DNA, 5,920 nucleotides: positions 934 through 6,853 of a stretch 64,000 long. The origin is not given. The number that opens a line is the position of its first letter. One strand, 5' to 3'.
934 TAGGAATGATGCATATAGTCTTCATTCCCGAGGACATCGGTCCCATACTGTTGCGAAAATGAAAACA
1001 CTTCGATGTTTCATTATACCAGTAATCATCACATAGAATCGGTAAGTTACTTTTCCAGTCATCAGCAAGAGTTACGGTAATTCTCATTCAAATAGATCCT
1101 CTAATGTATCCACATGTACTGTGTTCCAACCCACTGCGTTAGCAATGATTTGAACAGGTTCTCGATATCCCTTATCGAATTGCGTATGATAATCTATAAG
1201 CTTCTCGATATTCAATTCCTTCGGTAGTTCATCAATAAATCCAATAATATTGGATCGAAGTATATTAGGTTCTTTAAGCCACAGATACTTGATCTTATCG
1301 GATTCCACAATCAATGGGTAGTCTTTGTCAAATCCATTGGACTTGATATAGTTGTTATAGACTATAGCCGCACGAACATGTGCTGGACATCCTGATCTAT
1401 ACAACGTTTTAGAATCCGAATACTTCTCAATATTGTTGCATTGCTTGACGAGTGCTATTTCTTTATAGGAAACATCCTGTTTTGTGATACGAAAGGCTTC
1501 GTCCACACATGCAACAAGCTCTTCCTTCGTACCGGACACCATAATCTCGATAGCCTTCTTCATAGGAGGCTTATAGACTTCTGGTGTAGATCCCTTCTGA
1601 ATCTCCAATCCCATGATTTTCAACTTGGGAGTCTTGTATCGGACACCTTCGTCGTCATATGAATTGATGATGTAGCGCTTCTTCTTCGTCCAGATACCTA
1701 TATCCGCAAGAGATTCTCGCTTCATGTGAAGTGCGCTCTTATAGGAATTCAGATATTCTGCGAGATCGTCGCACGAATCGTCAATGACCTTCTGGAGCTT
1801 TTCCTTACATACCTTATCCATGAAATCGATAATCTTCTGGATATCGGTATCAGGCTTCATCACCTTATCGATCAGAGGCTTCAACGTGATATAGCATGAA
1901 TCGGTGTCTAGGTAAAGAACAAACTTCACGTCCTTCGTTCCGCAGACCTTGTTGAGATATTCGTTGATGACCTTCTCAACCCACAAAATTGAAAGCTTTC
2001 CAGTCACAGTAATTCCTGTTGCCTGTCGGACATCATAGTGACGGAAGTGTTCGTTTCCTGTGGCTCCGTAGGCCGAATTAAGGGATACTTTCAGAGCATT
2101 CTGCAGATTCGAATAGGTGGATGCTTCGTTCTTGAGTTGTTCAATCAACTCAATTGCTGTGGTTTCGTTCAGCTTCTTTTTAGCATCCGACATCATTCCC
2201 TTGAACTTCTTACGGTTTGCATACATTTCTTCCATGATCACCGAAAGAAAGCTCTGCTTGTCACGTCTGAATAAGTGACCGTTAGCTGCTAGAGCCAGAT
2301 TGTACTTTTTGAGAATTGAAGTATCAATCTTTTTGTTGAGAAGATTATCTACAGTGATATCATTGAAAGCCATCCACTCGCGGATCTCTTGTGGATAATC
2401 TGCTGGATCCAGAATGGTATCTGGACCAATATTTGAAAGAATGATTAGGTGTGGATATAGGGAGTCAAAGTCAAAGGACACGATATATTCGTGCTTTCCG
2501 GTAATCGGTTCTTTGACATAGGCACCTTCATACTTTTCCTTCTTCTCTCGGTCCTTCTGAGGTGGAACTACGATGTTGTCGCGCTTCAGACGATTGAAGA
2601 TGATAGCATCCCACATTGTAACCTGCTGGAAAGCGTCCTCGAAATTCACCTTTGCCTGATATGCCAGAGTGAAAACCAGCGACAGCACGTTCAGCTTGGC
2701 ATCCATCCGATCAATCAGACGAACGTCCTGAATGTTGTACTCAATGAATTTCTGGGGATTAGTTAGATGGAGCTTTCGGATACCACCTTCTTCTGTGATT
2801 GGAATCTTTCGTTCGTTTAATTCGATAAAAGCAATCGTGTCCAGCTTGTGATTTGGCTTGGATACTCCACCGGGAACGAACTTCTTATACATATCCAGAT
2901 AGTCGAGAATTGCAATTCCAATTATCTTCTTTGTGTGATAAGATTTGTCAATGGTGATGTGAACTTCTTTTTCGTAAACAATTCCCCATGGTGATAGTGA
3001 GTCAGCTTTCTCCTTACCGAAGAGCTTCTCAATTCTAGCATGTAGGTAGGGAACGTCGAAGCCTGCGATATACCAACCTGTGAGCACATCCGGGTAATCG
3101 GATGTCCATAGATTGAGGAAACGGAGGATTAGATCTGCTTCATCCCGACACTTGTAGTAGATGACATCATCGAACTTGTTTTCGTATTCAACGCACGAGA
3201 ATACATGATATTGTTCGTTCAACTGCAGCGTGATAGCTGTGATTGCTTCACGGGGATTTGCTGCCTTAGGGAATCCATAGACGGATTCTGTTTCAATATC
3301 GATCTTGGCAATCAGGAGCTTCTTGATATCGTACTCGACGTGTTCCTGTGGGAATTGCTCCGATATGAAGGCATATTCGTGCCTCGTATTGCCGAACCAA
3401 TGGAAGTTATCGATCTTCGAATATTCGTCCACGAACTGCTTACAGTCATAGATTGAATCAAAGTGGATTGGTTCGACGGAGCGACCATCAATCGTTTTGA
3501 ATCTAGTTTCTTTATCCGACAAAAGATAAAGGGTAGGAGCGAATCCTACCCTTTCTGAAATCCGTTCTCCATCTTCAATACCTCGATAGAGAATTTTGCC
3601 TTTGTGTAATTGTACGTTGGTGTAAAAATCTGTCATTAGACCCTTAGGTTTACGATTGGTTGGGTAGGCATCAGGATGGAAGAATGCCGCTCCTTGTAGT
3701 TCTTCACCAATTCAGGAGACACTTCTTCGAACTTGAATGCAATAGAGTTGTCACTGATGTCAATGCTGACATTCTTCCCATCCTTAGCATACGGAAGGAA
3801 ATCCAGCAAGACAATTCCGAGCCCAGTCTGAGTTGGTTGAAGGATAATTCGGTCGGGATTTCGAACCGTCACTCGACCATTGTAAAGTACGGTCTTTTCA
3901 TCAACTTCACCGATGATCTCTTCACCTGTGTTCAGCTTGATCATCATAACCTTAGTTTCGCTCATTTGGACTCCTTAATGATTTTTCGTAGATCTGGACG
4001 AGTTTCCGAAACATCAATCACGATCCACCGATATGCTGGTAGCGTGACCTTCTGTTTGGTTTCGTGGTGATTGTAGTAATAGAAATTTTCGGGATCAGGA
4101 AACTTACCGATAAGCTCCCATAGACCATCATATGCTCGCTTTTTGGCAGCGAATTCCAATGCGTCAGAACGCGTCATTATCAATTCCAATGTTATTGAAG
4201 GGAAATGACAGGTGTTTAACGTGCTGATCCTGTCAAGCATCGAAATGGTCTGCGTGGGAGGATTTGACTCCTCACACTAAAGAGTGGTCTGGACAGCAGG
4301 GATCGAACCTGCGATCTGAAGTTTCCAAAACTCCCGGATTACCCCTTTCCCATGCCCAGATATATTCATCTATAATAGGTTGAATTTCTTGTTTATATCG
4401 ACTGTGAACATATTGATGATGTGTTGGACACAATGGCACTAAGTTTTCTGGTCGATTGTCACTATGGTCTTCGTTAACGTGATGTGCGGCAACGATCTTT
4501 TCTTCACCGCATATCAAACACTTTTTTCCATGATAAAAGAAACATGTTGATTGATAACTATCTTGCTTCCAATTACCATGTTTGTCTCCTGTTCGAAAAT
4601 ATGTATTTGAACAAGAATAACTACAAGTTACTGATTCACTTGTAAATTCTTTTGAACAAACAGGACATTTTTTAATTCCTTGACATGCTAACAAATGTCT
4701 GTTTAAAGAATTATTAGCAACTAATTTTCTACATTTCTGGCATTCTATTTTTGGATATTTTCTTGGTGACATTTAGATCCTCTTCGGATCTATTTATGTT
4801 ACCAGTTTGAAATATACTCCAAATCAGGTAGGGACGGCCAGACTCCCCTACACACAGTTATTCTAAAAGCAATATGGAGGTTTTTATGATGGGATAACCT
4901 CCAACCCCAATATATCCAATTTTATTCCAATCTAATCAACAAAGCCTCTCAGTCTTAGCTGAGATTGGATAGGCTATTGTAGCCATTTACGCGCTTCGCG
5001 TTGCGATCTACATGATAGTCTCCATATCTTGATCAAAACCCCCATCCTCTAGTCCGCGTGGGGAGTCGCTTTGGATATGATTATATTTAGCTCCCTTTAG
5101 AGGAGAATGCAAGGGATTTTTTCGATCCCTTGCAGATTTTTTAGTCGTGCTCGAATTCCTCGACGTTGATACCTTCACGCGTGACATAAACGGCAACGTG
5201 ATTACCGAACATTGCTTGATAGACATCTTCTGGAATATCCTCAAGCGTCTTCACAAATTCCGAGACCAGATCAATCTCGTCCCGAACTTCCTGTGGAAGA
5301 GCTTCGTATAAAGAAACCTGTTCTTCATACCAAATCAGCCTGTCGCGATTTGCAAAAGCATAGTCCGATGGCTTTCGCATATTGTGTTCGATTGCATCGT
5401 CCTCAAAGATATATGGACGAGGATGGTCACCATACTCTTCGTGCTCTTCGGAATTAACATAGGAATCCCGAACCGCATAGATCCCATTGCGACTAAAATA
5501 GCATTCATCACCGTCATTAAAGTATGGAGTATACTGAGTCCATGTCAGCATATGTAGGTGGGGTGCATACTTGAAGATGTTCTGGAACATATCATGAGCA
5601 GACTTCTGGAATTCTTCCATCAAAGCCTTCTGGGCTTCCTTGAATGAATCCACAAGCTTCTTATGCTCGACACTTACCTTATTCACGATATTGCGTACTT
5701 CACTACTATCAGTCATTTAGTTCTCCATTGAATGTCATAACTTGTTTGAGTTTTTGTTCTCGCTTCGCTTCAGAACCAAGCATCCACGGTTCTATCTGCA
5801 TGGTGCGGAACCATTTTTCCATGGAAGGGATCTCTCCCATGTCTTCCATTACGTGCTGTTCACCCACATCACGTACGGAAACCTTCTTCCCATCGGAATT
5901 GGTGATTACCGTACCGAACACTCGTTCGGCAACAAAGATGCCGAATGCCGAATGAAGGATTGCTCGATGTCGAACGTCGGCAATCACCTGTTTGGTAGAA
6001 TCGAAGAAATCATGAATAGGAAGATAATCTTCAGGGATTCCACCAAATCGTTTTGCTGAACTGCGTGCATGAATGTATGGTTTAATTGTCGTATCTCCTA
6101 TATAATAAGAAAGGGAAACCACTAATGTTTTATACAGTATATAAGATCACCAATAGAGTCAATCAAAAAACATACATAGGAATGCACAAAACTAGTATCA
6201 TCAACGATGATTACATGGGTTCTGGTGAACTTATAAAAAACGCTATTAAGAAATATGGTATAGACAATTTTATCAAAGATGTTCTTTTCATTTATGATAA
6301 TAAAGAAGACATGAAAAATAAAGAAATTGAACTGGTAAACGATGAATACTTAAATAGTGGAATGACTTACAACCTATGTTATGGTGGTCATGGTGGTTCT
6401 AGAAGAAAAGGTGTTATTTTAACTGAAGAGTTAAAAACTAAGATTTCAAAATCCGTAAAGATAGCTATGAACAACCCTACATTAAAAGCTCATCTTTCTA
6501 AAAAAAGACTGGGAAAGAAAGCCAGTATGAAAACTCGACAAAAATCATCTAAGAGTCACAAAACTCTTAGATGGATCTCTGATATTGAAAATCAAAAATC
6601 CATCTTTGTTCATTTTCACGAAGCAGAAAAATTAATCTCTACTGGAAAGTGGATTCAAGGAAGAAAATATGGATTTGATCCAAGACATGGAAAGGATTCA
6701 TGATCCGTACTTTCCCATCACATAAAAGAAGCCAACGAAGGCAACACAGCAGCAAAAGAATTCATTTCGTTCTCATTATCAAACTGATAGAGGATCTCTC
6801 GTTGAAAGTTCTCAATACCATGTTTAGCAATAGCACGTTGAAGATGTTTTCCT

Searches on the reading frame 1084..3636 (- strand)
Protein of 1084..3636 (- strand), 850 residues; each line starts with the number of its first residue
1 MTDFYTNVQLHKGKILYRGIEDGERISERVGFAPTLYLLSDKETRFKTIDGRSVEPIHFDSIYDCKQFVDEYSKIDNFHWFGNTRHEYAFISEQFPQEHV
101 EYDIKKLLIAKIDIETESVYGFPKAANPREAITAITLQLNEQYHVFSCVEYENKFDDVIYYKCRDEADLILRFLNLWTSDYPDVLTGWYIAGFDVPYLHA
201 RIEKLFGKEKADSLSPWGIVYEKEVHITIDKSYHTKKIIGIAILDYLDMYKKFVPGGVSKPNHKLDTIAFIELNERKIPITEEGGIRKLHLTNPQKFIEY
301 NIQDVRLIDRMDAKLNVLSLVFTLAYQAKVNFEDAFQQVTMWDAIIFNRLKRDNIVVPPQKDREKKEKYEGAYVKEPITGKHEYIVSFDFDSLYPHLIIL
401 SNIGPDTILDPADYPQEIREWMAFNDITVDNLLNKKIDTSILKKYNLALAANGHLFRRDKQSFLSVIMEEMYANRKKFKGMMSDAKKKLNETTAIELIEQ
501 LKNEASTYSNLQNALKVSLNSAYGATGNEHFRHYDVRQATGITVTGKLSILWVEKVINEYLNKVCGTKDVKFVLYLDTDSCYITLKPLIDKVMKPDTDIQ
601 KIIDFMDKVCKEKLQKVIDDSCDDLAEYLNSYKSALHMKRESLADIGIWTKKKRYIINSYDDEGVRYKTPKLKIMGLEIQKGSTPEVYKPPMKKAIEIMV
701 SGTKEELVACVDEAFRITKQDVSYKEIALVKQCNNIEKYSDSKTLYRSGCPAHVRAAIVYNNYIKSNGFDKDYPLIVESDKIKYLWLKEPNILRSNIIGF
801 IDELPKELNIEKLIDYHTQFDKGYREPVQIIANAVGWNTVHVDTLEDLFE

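Call 32: search_protein_families(library=pfam, proteins=[window:1084-3636:-], max_evalue=0.001)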
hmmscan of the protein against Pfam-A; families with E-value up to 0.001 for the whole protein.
window:1084-3636:- (850 aa): 2 families
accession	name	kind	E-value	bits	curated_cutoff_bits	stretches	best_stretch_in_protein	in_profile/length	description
PF00136.26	DNA_pol_B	-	2.8e-27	96.1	23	1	344-747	17-370/453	DNA polymerase family B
PF03104.25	DNA_pol_B_exo1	-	1.3e-21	77.5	23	1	101-268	59-242/242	DNA polymerase family B, exonuclease domain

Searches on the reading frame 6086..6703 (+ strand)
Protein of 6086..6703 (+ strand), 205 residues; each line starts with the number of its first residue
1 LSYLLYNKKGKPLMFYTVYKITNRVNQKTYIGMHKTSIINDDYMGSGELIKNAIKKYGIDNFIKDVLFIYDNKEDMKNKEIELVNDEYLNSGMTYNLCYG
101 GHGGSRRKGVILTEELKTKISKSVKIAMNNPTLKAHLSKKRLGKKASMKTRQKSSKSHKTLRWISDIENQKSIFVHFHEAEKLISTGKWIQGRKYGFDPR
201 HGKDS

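Call 30: search_protein_families(library=pfam, proteins=[window:6086-6703:+], max_evalue=0.01)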
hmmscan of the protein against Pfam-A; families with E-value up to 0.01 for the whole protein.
window:6086-6703:+ (205 aa): 1 family
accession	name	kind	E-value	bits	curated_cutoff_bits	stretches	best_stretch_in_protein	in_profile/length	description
PF19835.5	SegE_GIY-YIG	-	2.6e-05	24.9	25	1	18-83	20-100/123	Putative endonuclease segE, GIY-YIG domain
